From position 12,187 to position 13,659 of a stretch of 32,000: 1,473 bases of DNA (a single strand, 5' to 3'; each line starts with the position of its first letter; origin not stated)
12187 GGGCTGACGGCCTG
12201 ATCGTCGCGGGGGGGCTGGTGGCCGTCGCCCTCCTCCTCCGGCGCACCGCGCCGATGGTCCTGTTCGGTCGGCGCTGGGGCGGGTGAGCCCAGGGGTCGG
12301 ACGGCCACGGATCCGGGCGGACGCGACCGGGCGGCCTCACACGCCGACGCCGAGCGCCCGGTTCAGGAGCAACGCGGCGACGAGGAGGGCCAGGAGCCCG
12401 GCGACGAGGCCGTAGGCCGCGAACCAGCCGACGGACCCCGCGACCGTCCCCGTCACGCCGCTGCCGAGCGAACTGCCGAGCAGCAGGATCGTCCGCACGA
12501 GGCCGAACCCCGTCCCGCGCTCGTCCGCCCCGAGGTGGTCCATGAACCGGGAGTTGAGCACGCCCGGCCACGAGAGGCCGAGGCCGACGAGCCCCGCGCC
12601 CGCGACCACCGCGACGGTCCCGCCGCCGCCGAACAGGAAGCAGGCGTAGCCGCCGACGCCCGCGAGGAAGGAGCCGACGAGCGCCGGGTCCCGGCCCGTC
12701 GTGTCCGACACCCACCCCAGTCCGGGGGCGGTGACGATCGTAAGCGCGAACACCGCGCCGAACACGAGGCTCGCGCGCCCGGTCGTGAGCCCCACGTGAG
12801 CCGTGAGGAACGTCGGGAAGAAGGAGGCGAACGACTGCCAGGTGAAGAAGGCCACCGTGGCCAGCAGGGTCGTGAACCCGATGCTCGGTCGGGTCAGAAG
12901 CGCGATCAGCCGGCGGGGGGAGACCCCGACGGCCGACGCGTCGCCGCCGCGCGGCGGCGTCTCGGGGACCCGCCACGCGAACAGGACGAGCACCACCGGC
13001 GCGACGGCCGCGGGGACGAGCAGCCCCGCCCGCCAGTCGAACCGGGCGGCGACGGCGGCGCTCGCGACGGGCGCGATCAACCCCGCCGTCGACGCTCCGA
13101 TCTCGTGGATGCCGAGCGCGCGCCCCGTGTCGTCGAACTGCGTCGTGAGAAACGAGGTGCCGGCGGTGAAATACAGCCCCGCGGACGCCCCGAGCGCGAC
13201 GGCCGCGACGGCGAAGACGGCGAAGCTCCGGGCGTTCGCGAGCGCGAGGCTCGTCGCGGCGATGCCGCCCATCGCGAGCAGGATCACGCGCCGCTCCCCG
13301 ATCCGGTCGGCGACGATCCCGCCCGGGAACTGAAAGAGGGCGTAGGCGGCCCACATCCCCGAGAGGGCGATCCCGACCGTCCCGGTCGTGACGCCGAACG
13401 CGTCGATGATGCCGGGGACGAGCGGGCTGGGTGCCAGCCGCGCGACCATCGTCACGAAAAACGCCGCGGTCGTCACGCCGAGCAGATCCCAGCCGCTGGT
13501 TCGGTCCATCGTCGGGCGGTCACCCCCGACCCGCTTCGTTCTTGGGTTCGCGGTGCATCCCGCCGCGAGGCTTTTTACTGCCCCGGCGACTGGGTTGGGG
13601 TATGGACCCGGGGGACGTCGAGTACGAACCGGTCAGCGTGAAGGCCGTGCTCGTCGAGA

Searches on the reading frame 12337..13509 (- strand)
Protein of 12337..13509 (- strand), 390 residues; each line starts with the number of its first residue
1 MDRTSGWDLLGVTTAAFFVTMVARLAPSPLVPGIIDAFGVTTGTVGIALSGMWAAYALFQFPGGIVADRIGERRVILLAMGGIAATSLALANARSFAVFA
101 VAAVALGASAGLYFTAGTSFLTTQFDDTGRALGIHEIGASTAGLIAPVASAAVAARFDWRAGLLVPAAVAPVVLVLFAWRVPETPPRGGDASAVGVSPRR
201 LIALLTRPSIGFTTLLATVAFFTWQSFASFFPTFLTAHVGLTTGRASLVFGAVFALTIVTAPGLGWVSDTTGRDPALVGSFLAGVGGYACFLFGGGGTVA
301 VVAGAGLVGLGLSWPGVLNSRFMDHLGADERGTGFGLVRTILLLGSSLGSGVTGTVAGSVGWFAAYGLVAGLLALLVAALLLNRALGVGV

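Call 51: search_protein_families(library=pfam, proteins=[window:12337-13509:-], max_evalue=0.00001)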
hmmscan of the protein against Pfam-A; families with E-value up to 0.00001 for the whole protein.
window:12337-13509:- (390 aa): 1 family
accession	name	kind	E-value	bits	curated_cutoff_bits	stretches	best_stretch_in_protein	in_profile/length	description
PF07690.21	MFS_1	-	3.6e-48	164.7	33.4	2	15-340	3-337/347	Major Facilitator Superfamily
